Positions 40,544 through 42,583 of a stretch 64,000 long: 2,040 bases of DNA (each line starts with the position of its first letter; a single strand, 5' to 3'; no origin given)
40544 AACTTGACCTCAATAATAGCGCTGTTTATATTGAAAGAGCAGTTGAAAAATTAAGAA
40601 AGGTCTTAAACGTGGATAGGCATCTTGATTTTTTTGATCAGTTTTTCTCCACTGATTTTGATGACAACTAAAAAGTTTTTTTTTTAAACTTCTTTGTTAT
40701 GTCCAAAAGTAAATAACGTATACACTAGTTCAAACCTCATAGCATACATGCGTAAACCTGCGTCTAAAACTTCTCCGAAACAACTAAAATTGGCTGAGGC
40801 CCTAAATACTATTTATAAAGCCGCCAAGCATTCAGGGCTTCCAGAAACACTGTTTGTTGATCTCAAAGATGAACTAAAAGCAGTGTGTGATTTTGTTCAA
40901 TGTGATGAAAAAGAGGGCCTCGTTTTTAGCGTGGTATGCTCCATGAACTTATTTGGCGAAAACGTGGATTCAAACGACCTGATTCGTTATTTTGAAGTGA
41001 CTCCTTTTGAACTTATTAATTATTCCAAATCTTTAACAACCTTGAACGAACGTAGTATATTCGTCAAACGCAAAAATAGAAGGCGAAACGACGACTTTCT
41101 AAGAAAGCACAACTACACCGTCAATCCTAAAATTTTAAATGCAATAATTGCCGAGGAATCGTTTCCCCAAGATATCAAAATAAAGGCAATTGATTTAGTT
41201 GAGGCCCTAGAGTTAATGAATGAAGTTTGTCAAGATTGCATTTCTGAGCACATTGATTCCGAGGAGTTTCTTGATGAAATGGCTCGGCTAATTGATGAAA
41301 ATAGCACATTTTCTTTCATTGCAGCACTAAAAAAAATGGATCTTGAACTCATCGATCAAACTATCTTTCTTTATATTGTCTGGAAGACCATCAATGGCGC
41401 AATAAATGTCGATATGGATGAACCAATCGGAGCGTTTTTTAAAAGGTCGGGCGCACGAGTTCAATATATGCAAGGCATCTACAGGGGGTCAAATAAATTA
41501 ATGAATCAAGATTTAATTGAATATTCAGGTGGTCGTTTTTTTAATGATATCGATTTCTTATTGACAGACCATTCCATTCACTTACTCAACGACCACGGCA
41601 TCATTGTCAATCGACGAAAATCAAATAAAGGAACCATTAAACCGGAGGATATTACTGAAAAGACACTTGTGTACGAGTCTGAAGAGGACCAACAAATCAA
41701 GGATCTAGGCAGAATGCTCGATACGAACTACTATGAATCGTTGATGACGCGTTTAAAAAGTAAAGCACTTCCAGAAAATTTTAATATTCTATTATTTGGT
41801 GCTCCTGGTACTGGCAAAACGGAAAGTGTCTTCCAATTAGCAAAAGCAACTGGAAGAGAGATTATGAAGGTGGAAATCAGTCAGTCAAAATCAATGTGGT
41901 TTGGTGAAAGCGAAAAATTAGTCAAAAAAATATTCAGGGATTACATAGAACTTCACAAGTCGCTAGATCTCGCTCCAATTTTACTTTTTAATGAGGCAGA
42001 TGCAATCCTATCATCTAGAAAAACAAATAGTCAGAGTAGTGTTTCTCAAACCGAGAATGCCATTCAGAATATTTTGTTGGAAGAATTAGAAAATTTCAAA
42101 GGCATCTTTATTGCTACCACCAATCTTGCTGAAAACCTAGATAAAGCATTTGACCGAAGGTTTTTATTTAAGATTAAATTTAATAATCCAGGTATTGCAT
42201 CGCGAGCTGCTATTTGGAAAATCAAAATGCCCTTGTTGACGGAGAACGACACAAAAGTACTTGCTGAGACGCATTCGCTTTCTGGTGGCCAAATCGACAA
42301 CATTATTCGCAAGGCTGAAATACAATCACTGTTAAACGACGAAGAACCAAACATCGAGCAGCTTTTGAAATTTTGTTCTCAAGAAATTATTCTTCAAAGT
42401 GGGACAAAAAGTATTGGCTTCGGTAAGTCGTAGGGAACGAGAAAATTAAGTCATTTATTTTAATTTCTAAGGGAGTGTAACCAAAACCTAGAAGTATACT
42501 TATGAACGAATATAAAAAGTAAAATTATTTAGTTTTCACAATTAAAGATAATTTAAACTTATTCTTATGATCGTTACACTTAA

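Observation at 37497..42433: Four-gene block beside tRNA-Val: PcfJ-like protein, unknown protein, orphan ECF-like sigma factor and AAA+ ATPase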

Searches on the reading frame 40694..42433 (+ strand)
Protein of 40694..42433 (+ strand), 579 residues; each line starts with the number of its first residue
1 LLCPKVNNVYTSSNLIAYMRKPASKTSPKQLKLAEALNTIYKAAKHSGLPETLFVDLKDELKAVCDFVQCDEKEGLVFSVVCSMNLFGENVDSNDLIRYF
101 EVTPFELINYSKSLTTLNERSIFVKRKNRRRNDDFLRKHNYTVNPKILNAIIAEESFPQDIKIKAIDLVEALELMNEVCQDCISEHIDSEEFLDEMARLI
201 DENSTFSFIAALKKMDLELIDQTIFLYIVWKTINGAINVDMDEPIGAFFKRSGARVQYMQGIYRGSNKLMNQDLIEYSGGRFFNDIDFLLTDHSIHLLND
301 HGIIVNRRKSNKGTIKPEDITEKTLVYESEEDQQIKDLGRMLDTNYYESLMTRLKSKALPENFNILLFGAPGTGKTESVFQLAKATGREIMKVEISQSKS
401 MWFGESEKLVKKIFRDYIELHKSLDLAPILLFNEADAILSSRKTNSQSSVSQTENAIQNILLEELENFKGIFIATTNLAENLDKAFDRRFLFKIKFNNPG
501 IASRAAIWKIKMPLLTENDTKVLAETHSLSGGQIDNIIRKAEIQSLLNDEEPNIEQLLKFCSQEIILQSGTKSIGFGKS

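Call 3: search_protein_families(library=pfam, proteins=[window:40694-42433:+], max_evalue=1)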
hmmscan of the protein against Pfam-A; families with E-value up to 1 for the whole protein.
window:40694-42433:+ (579 aa): 13 families
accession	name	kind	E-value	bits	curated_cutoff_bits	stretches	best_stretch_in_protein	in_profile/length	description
PF00004.35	AAA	-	1.8e-23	83.9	21.2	1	365-496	1-129/131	ATPase family associated with various cellular activities (AAA)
PF07728.20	AAA_5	-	0.0011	19.4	22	1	364-397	1-35/139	AAA domain (dynein-related subfamily)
PF13401.12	AAA_22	-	0.0035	18.1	27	1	365-433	8-65/130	AAA domain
PF12774.13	AAA_6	-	0.0059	16.1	25.2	1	357-398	27-68/327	Hydrolytic ATP binding site of dynein motor region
PF00308.24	Bac_DnaA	-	0.0062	17.2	23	1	185-226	68-109/162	Bacterial DnaA ATPAse domain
PF00910.28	RNA_helicase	-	0.0091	16.9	21.5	1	365-403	1-36/105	RNA helicase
PF13521.12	AAA_28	-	0.022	15.4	27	1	365-391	2-28/164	AAA domain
PF01745.22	IPT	-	0.04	13.8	20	1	366-394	5-33/233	Isopentenyl transferase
PF14907.12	NTP_transf_5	-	0.12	12.3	31.2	1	274-329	85-132/249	Uncharacterised nucleotidyltransferase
PF13481.12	AAA_25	-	0.15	12.1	27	1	358-384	29-55/195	AAA domain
PF12775.13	AAA_7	-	0.17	11.8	25.8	1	354-397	25-69/181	P-loop containing dynein motor region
PF13238.12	AAA_18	-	0.22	12.4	29.4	0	365-393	1-31/128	AAA domain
PF13191.12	AAA_16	-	0.25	12.3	32.6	1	364-390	26-53/167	AAA ATPase domain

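Call 4: search_protein_families(library=padloc, proteins=[window:40694-42433:+], max_evalue=1)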
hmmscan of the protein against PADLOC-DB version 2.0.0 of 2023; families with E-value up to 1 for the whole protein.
window:40694-42433:+ (579 aa): 8 families
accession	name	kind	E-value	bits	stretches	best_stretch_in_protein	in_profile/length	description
PDLC02196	IetA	-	5.6e-23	80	1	319-562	85-319/374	-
PDLC02195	IetA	-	1.2e-19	68.9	1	316-564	96-333/395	-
PDLC04232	IetA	-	4.6e-12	44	1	353-508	107-255/330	-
PDLC00915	TRIP13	-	2.9e-10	38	1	353-512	54-224/302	TRIP13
PDLC00914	TRIP13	-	1.8e-09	35.5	1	365-519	74-238/302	TRIP13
PDLC04231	IetA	-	5.9e-09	34.1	1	361-505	116-253/262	-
PDLC04140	mad8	-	0.011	13.3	1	359-440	24-86/314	mads_8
PDLC03363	MTase_II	-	0.054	10.9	1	51-161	100-205/294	Type II methyltransferase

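Call 5: search_protein_families(library=ncbifam, proteins=[window:40694-42433:+], max_evalue=1)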
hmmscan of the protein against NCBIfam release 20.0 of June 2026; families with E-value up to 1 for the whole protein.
window:40694-42433:+ (579 aa): 19 families
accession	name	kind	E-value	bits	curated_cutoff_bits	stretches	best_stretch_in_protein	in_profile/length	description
NF042959.1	IteA_antiphage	equivalog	1.9e-21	76.6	510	1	352-557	115-316/367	anti-phage ATPase IteA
NF041006.2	cell_div_CdvC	equivalog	2.8e-18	66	650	1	364-545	136-322/370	cell division protein CdvC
TIGR01243.1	CDC48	subfamily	2.5e-16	59.1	802.65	1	364-547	489-674/733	CDC48 family AAA ATPase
NF003069.1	PRK03992.1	subfamily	3.5e-15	56.1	500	1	365-550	168-357/379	proteasome-activating nucleotidase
TIGR01242.2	TIGR01242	subfamily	5.5e-13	48.6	500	1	365-549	151-339/362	proteasome-activating nucleotidase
NF047748.1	PrtsmActNtasePan1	equivalog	5.9e-12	45.3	750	1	364-550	184-374/405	proteasome-activating nucleotidase Pan1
NF047747.1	PrtsmActNtasePan2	equivalog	7.2e-12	45.2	700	1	364-545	187-372/397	proteasome-activating nucleotidase Pan2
TIGR01241.2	FtsH_fam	equivalog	9.7e-12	44.4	600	1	365-545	198-382/598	ATP-dependent zinc metalloprotease FtsH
NF008004.0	PRK10733.1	equivalog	1.5e-07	29.8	1008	1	364-543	187-370/644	ATP-dependent zinc metalloprotease FtsH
TIGR03689.1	pup_AAA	equivalog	9.5e-05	21.3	504.75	1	364-546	218-419/512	proteasome ATPase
NF003229.0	PRK04195.1-5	equivalog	0.0005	18.9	280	1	351-438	33-115/413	replication factor C large subunit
TIGR00390.1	hslU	equivalog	0.0022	17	362.45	1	350-419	37-102/441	ATP-dependent protease ATPase subunit HslU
NF003228.0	PRK04195.1-4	equivalog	0.0074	15.2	456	1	365-400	40-75/502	replication factor C large subunit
NF003227.0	PRK04195.1-2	equivalog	0.0075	15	502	1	360-415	41-94/487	replication factor C large subunit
TIGR00064.1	ftsY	equivalog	0.018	14.3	260.7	1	314-396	34-113/279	signal recognition particle-docking protein FtsY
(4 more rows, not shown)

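Call 11: find_homologous_proteins(query=window:40694-42433:+, max_evalue=0.00001)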
Query window:40694-42433:+ (579 aa): 5671 proteins with E <= 0.00001 among 8000 candidates; the best 120 are listed.
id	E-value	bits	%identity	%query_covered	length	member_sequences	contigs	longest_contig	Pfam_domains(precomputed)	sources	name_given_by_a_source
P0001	0.0e+0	1160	93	97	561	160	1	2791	PF00004.36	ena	-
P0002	0.0e+0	1121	91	97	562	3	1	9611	PF00004.36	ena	-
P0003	0.0e+0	1053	82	100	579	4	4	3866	PF00004.36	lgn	-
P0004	0.0e+0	1049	81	100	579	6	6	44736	PF00004.36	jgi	-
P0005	1.8e-243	827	93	70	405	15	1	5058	PF00004.36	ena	-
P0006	1.1e-231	789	64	97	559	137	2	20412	PF00004.36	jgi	jgi:hypothetical protein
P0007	1.5e-229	781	64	95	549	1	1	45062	PF00004.36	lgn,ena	-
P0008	3.8e-229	780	63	97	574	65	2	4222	PF00004.36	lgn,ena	-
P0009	4.3e-229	780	64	95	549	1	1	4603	PF00004.36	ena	-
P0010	5.2e-229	780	64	95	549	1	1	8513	PF00004.36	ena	-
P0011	4.6e-227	773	64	95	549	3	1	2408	PF00004.36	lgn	-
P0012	6.0e-221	753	65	89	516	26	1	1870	PF00004.36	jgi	jgi:KaiC/GvpD/RAD55 family RecA-like ATPase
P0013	8.7e-217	739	60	96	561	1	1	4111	PF00004.36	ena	-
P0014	2.0e-211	722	66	86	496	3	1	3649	PF00004.36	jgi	jgi:hypothetical protein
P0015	6.9e-208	710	57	96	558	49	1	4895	PF00004.36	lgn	-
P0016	1.9e-199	682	59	94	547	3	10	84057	PF00004.36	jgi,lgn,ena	-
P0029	1.3e-175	604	51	94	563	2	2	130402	PF00004.36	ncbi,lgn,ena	ncbi:MAG: ATP-binding protein [Crocinitomicaceae bacterium]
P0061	1.7e-130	455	41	95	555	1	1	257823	PF00004.36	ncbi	ncbi:MAG: ATP-binding protein [Bacteroidales bacterium]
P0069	1.6e-128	448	42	95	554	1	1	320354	PF00004.36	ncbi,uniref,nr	ncbi:AAA family ATPase [Psychroflexus sp. CAK1W]|uniref:ATP-binding protein n=1 Tax=Psychroflexus cu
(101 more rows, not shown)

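Call 12: find_encoding_contigs(protein=P0004, flank=10000, max_places=3)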
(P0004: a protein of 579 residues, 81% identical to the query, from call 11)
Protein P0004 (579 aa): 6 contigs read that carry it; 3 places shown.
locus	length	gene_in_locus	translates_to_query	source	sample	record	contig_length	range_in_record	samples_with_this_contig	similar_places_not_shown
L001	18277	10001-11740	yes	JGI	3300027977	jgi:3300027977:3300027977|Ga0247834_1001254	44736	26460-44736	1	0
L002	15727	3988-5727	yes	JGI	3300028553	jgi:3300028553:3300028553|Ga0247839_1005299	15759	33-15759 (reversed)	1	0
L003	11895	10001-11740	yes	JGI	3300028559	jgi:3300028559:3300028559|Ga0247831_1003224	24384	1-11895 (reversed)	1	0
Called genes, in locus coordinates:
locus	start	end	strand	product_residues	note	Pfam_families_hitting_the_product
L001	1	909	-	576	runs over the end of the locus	PF01841:Transglut_core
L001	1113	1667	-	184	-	-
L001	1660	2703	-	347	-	PF00491:Arginase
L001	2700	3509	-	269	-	PF01380:SIS (faint), PF13580:SIS_2 (weak), PF22198:GKRP_SIS_2 (weak), PF22645:GKRP_SIS_N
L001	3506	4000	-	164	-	PF00156:Pribosyltran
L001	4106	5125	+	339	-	PF04055:Radical_SAM, PF13186:SPASM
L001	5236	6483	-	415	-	PF18962:Por_Secre_tail (weak)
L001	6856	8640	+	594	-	PF14284:PcfJ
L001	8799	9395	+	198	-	-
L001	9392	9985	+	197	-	PF04542:Sigma70_r2 (weak)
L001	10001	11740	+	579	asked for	PF00004:AAA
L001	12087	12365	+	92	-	-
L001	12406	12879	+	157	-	PF00004:AAA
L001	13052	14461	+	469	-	PF13475:DUF4116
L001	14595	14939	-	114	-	-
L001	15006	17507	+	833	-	-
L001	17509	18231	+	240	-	-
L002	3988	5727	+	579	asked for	PF00004:AAA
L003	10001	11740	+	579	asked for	PF00004:AAA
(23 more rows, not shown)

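Call 13: find_encoding_contigs(protein=P0016, flank=10000, max_places=3)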
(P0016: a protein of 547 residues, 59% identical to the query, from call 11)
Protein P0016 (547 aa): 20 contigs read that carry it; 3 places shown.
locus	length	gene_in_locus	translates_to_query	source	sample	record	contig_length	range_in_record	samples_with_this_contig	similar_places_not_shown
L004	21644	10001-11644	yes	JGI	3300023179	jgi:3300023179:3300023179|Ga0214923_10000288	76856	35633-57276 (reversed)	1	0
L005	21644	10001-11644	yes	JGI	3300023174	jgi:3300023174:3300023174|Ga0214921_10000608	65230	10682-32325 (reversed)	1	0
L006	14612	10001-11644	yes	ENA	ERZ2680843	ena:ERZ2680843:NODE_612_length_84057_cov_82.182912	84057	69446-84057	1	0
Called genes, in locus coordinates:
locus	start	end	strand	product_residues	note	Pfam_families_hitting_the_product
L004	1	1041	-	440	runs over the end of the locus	PF01068:DNA_ligase_A_M, PF04679:DNA_ligase_A_C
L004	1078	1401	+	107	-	-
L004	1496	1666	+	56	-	-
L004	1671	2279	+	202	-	PF03588:Leu_Phe_trans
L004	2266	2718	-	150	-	PF11495:TrmB_EBD_N (weak), PF13091:PLDc_2, PF07894:SACK1 (weak)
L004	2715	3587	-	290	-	PF00691:OmpA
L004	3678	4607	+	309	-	PF00520:Ion_trans, PF08016:PKD_channel (weak)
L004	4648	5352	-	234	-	PF13367:PrsW-protease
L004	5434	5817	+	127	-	-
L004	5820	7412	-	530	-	PF01645:Glu_synthase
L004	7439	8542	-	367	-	-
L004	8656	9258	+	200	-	-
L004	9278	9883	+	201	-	PF04542:Sigma70_r2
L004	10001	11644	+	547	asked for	PF00004:AAA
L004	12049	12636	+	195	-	PF06414:Zeta_toxin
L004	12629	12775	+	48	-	-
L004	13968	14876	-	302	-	PF00149:Metallophos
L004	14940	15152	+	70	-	PF20068:Amphi-Trp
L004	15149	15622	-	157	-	PF03994:DUF350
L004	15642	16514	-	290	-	-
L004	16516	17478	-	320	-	-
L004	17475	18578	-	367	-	-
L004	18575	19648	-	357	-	PF00691:OmpA (weak)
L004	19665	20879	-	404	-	PF14362:DUF4407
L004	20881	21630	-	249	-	-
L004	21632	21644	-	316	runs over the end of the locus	-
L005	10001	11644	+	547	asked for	PF00004:AAA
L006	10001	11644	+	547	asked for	PF00004:AAA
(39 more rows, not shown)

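Call 14: find_encoding_contigs(protein=P0029, flank=8000, max_places=2)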
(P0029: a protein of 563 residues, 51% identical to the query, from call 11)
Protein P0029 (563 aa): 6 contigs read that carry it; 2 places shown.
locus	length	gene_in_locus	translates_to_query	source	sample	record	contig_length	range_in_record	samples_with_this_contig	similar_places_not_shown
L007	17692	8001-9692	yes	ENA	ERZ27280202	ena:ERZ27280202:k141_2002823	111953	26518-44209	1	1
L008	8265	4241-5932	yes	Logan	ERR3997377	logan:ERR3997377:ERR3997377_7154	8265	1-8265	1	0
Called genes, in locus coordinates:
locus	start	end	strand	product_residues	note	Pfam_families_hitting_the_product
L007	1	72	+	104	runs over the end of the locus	PF14114:DUF4286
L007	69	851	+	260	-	PF00398:RrnaAD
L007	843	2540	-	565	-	PF07661:MORN_2 (faint)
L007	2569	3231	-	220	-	PF01810:LysE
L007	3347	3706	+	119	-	-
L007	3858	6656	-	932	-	PF12705:PDDEXK_1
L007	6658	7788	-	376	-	PF13635:DUF4143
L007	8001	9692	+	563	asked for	PF00004:AAA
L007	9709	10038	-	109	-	-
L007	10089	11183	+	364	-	PF20706:GT4-conflict, PF00534:Glycos_transf_1, PF13692:Glyco_trans_1_4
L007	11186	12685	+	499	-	PF02518:HATPase_c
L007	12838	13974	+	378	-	PF01494:FAD_binding_3, PF13450:NAD_binding_8 (faint)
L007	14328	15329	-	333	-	PF01548:DEDD_Tnp_IS110, PF02371:Transposase_20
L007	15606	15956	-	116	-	PF12844:HTH_19, PF13443:HTH_26 (weak), PF13560:HTH_31 (weak), PF01381:HTH_3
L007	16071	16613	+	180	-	-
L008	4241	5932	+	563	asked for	PF00004:AAA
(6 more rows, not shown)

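Call 15: find_encoding_contigs(protein=P0069, flank=8000, max_places=2)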
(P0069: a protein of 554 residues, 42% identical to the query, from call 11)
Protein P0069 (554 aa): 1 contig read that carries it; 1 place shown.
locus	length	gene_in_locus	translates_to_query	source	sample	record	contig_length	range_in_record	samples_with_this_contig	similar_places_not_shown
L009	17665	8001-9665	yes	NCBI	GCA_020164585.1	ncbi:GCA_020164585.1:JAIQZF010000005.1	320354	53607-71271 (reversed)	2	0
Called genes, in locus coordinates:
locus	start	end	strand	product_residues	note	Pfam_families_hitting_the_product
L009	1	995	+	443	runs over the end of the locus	PF02321:OEP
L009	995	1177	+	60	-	PF14255:Zn_ribbon_21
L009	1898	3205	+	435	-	PF00589:Phage_integrase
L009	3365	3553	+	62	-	-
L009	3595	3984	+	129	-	-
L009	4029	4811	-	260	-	PF03372:Exo_endo_phos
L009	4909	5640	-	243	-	-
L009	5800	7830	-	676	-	PF07719:TPR_2 (faint)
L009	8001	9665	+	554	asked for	PF00004:AAA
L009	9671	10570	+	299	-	PF13280:WYL, PF25583:WCX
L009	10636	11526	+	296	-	-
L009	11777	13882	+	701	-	PF12161:HsdM_N, PF02384:N6_Mtase, PF05175:MTS (weak)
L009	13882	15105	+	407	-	PF01420:Methylase_S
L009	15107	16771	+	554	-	PF03235:GmrSD_N, PF07510:GmrSD_C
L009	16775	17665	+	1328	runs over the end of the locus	PF05970:PIF1, PF13086:AAA_11 (faint), PF13245:AAA_19, PF13604:AAA_30, PF01443:Viral_helicase1 (faint), PF13538:UvrD_C_2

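Call 16: find_encoding_contigs(protein=P0061, flank=8000, max_places=2)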
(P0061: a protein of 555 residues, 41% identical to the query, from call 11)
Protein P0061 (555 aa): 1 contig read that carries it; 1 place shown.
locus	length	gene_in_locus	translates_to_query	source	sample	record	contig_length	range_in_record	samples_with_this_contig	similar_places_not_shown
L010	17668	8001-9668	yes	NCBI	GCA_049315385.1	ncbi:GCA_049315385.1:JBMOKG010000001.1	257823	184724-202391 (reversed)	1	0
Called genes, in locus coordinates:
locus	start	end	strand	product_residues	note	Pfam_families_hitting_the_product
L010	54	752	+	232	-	-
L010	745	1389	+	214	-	-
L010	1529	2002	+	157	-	PF00929:RNase_T, PF16473:Rv2179c-like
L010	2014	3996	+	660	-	PF03235:GmrSD_N, PF07510:GmrSD_C (weak)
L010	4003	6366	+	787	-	PF03235:GmrSD_N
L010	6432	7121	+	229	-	PF03796:DnaB_C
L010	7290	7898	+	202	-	-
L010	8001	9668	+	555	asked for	PF00004:AAA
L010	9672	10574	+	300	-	PF13280:WYL, PF25583:WCX (weak)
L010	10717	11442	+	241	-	-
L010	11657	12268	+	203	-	PF00239:Resolvase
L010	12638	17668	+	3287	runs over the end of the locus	PF13734:Inhibitor_I69, PF01640:Peptidase_C10, PF02210:Laminin_G_2 (faint), PF13385:Laminin_G_3, PF09603:Fib_succ_major, PF19408:PKD_6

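Call 21: find_related_loci(query=A1, collection=genome_contigs, flank=10000)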
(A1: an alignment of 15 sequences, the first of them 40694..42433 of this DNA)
Query A1 (579 aa) in genome_contigs; peptide patterns used: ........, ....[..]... (x = any residue, [..] = any of these).
600 stretches matched a pattern (row limit reached: there are more); 489 encode a relative of the query (tblastn E <= 1e-3); the best 80 are kept; 80 distinct loci.
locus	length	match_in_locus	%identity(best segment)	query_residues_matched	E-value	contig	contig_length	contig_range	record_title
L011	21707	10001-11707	63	10-578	0e+0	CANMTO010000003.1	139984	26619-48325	MAG: Flavobacteriales bacterium isolate ZE-Jul18-71 genome assembly, contig: ZE-Jul18-C29, whole genome shotgun sequence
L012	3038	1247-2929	52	22-579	0e+0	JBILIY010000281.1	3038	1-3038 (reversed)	MAG: Crocinitomicaceae bacterium isolate ME2017-06-09_3300042875_group7_bin103 Rohwer_bin783_scaffold_27505_c1, whole ge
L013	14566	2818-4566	50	1-579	0e+0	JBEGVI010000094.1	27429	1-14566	MAG: Bacteroidota bacterium isolate riogrande_2019_sw_WHONDRS-S19S_0066_B_bin.136 scaffold_2960489, whole genome shotgun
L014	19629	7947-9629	52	22-579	0e+0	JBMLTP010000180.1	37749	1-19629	MAG: Crocinitomicaceae bacterium isolate LE_7463 NODE_1150_length_37749_cov_5.470712, whole genome shotgun sequence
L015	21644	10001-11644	51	33-579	0e+0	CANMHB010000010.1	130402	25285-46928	MAG: Flavobacteriales bacterium isolate ZE-Oct18-81 genome assembly, contig: ZE-Oct18-C47, whole genome shotgun sequence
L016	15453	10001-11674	51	24-579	0e+0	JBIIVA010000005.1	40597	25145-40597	MAG: Crocinitomicaceae bacterium isolate ME2004-09-30_3300044641_group2_bin113 Rohwer_bin728_scaffold_430_c1, whole geno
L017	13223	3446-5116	48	22-579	4e-167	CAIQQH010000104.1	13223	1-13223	MAG: uncultured Flavobacteriia bacterium isolate Kiruna3_bin-5384 genome assembly, contig: bin-5384:104/137, whole genom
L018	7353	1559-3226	48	22-578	2e-167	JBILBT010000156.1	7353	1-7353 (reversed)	MAG: Crocinitomicaceae bacterium isolate ME2016-06-08_3300042307_group7_bin17 Rohwer_bin695_scaffold_6240_c1, whole geno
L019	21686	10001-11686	48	16-578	6e-166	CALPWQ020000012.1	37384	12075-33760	MAG: Chitinophaga pinensis isolate HRS-ES5-bin-58 genome assembly, contig: HRS-ES5-C147, whole genome shotgun sequence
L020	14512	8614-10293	48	20-578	7e-166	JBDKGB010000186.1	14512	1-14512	MAG: Bacteroidota bacterium isolate farmington_2019_sw_WHONDRS-S19S_0053_B_bin.34 scaffold_333237, whole genome shotgun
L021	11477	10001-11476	49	11-500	6e-158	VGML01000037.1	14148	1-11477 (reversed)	MAG: Bacteroidetes bacterium isolate M_surface_9_m2_064 M_surface_9_m2_064_Ga0194116_10005363, whole genome shotgun sequ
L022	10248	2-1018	66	239-577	1e-151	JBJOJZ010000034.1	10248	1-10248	MAG: Bacteroidota bacterium isolate stroublescreek_2019_sw_WHONDRS-S19S_0089_B_bin.64 scaffold_142638, whole genome shot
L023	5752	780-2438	43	26-576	2e-149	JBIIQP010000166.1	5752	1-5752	MAG: Crocinitomicaceae bacterium isolate ME2003-07-23pf_3300044630_group2_bin137 Rohwer_bin677_scaffold_20299_c1, whole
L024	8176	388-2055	43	26-579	2e-148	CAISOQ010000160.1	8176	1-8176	MAG: uncultured Flavobacteriia bacterium isolate Loclat_bin-19642 genome assembly, contig: bin-19642:160/493, whole geno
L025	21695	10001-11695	41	15-579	2e-139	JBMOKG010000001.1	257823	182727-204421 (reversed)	MAG: Bacteroidales bacterium isolate Deming_bin.89 contig14, whole genome shotgun sequence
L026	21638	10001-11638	43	32-577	8e-136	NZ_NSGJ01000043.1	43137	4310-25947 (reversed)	Myroides sp. N17-2 contig43, whole genome shotgun sequence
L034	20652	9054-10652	40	33-564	5e-132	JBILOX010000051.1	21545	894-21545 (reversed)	MAG: Crocinitomicaceae bacterium isolate ME2017-12-01_3300044633_group7_bin123 Rohwer_bin790_scaffold_1443_c1, whole gen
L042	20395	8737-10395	40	25-576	2e-127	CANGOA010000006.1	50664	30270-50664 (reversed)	MAG: Flavobacteriia bacterium isolate Jr-7aug17-200 genome assembly, contig: Jr-7aug17-C961, whole genome shotgun sequen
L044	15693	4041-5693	40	30-579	2e-127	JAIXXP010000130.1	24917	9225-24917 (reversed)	MAG: Cryomorphaceae bacterium isolate D4_MAG_00057 pond_D4_MAG_00057_000000000092, whole genome shotgun sequence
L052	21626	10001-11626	40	36-576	4e-126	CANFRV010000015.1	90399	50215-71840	MAG: Flavobacteriales bacterium isolate Jr-16oct17-234 genome assembly, contig: Jr-16oct17-C507, whole genome shotgun se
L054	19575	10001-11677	40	3-564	3e-125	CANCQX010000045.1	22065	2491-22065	MAG: Flavobacteriales bacterium isolate JR-MC-I-240519-72 genome assembly, contig: JR-MC-I-240519-C3950, whole genome sh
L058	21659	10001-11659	40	27-576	1e-123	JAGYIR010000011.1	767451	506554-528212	MAG: Crocinitomicaceae bacterium isolate M30B20 contig_3075, whole genome shotgun sequence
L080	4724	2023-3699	39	21-579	1e-114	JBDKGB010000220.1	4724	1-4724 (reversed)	MAG: Bacteroidota bacterium isolate farmington_2019_sw_WHONDRS-S19S_0053_B_bin.34 scaffold_2069309, whole genome shotgun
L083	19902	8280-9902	38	40-578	5e-113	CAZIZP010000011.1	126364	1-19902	MAG TPA_asm: uncultured Chitinophagaceae bacterium isolate SRP319275_co3_200 genome assembly, contig: NODE_220_length_12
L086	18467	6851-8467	40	35-577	1e-112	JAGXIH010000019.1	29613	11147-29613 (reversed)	MAG: Salegentibacter sp. isolate LH_M81 k141_962542, whole genome shotgun sequence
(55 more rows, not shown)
